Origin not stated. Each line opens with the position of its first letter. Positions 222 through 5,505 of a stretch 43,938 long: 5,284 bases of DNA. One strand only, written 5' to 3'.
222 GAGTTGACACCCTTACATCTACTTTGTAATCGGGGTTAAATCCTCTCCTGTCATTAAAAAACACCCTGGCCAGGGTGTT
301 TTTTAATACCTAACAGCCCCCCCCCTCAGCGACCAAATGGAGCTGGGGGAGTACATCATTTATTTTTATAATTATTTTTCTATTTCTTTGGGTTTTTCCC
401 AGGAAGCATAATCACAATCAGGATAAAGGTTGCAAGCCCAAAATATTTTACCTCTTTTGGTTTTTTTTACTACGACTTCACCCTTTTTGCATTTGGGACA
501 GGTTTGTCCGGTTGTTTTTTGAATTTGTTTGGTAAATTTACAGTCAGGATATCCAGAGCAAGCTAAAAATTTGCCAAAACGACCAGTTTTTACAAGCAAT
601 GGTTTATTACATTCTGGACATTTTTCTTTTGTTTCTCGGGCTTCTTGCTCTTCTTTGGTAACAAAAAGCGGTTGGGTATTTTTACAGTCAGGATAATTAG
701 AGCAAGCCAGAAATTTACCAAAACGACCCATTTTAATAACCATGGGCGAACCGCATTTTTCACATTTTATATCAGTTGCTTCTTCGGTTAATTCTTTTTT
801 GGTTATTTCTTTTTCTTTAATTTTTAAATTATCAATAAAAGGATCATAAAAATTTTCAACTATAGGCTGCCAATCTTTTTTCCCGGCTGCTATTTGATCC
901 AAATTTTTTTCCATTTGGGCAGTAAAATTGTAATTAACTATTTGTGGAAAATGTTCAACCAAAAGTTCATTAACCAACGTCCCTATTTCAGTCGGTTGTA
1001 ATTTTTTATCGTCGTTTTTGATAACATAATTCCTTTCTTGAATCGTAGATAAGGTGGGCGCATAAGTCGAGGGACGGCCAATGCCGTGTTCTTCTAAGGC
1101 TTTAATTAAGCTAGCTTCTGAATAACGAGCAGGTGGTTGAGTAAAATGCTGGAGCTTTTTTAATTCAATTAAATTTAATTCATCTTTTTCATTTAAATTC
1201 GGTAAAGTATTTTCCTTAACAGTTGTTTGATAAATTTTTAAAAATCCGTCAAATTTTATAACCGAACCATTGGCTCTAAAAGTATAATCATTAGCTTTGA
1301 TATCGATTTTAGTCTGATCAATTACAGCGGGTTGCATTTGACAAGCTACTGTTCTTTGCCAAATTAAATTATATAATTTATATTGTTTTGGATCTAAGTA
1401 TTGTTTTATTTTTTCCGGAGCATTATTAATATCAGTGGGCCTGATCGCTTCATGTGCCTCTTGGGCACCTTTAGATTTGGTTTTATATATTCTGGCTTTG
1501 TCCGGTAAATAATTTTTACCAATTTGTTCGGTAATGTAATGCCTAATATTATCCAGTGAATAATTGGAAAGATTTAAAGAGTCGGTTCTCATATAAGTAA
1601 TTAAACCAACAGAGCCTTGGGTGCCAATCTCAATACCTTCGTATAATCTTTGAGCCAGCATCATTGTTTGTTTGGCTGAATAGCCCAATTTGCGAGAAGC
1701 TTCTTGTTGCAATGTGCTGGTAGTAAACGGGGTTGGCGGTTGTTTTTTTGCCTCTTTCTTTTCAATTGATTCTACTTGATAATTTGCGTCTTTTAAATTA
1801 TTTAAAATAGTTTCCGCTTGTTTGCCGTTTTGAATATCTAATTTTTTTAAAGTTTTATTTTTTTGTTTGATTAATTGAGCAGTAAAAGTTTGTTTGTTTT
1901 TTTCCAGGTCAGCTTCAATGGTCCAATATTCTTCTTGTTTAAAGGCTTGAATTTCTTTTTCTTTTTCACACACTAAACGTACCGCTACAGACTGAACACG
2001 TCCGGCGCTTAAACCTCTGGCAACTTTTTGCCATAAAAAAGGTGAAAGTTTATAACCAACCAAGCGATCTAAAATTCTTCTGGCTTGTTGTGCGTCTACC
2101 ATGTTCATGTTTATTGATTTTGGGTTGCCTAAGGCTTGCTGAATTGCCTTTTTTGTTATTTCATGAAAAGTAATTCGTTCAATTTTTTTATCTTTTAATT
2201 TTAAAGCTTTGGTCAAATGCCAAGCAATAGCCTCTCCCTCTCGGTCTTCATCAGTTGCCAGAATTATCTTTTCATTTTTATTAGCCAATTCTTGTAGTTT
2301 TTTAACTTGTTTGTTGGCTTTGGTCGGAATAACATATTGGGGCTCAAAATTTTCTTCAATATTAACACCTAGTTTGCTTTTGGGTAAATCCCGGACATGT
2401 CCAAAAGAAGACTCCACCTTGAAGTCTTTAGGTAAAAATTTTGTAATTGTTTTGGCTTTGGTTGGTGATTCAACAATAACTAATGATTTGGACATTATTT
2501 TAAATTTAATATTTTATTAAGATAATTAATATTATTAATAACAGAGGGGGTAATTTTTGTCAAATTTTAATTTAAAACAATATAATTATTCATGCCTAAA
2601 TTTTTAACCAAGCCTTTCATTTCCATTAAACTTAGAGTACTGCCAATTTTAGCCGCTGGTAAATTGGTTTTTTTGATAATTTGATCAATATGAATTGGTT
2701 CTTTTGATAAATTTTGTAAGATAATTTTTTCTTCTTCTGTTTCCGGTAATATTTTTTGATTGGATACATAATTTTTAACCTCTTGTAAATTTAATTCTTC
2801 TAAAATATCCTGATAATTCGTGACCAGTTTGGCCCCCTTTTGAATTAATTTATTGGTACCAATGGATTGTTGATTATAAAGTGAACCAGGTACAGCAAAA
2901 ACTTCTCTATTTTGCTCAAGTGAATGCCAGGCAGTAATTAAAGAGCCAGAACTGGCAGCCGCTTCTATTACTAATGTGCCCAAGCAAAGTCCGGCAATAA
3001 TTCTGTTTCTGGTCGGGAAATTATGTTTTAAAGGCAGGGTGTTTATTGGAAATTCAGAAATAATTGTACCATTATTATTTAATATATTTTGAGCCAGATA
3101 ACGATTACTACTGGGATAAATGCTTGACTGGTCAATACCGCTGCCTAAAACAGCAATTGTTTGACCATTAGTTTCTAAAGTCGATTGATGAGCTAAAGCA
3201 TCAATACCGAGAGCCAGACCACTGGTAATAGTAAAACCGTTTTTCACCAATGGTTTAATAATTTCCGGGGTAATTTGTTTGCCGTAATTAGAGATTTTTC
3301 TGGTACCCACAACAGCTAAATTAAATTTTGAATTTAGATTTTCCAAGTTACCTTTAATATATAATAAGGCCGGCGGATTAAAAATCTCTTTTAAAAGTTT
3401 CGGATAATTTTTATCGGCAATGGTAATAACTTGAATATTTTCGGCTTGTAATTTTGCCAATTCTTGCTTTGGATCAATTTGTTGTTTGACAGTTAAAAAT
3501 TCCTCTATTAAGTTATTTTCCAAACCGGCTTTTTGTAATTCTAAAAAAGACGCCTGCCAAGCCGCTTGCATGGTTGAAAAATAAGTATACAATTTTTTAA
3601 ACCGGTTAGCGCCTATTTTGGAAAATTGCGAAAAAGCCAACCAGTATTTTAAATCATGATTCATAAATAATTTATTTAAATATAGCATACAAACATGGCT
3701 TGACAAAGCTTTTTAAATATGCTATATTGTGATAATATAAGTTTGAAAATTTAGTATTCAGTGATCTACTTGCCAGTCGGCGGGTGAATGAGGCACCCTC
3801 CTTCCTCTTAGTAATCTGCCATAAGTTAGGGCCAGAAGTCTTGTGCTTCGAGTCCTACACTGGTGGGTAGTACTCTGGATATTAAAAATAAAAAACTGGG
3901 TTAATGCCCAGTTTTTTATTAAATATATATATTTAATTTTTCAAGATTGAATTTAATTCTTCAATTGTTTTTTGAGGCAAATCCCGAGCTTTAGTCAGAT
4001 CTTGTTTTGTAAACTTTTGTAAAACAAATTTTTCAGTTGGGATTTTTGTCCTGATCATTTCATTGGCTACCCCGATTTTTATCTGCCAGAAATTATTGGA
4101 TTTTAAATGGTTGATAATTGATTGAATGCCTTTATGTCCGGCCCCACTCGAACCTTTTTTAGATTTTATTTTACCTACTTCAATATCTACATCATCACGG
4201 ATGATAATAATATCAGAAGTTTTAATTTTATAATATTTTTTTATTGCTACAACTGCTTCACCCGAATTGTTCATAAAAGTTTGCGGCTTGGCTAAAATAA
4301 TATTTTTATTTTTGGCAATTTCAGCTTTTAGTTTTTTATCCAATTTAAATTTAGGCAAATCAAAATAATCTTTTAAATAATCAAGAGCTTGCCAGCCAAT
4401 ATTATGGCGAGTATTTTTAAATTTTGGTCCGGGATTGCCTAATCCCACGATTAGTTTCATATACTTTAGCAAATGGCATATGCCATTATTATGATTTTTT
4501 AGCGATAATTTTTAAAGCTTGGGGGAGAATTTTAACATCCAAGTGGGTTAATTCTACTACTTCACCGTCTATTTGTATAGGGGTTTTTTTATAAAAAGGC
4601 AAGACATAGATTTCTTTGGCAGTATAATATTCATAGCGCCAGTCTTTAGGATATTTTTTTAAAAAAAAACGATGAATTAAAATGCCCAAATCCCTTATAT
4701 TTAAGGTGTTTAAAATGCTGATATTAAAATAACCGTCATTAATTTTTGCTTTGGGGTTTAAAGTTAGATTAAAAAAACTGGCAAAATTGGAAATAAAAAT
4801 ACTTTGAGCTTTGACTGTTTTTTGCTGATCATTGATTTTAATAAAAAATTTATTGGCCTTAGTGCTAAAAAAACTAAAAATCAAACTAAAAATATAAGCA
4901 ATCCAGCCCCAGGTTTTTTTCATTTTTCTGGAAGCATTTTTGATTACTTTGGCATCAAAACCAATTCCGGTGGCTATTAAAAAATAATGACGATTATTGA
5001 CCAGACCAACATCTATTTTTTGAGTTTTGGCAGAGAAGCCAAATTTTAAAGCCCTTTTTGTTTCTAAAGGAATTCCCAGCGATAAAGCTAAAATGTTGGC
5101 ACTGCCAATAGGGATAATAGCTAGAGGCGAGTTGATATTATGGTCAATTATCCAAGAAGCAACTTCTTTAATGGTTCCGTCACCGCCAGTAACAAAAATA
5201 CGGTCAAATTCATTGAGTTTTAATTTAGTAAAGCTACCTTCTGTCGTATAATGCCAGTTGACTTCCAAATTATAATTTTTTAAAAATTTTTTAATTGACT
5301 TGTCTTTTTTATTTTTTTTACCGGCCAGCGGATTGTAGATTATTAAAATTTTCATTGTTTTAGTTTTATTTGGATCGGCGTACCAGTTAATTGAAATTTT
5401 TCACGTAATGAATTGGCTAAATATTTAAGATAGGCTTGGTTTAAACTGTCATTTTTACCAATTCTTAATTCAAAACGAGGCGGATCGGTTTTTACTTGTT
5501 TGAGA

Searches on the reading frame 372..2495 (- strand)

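Call 12: search_protein_families(library=pfam, proteins=[window:372-2495:-], max_evalue=0.001)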
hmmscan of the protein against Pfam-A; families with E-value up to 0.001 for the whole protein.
window:372-2495:- (707 aa): 3 families
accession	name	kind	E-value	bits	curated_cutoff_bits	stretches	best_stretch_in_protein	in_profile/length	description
PF01131.25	Topoisom_bac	-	1.7e-137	459.2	35.1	1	128-546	2-410/411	DNA topoisomerase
PF01396.24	Zn_ribbon_Top1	-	1.3e-44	150.1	32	3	576-610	2-36/39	Topoisomerase DNA binding C4 zinc finger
PF01751.28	Toprim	-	4.8e-22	78.4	23.1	1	5-113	2-96/96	Toprim domain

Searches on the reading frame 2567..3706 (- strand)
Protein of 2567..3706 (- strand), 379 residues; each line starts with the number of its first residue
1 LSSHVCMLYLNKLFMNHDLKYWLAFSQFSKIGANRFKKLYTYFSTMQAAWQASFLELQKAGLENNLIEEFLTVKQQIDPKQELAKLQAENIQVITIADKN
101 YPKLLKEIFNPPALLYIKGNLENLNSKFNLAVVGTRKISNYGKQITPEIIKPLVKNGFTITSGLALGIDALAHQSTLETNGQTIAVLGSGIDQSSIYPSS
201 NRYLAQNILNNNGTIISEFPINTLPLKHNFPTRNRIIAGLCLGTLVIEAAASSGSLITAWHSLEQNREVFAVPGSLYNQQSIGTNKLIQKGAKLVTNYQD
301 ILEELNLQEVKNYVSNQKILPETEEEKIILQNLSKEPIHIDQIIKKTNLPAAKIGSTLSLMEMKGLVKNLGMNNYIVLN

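Call 12: search_protein_families(library=pfam, proteins=[window:2567-3706:-], max_evalue=0.001)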
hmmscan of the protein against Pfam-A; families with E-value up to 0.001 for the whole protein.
window:2567-3706:- (379 aa): 2 families
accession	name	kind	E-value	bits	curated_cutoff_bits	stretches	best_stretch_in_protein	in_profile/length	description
PF02481.21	DNA_processg_A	-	2.4e-78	262.6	29.6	1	86-296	2-211/212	DNA recombination-mediator protein A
PF17782.7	DprA_WH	-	2.8e-12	46.9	22.9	1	320-370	8-58/61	DprA winged helix domain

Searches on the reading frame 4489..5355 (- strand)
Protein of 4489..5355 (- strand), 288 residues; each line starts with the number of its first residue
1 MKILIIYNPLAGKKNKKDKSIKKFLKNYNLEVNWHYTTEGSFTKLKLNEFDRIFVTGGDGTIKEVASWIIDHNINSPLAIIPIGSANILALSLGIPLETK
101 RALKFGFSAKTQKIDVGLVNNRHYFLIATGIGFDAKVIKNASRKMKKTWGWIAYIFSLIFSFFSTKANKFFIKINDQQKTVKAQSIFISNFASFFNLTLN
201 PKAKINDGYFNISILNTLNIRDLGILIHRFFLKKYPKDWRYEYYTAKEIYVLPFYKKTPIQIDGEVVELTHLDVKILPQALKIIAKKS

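Call 12: search_protein_families(library=pfam, proteins=[window:4489-5355:-], max_evalue=0.001)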
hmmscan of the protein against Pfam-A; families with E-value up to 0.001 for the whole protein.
window:4489-5355:- (288 aa): 2 families
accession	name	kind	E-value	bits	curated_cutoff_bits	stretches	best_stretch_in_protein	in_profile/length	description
PF00781.29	DAGK_cat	-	9.4e-22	77.4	23.6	1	2-118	1-124/125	Diacylglycerol kinase catalytic domain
PF19279.4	YegS_C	-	1.1e-11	45.1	27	1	131-284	5-157/158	YegS C-terminal NAD kinase beta sandwich-like domain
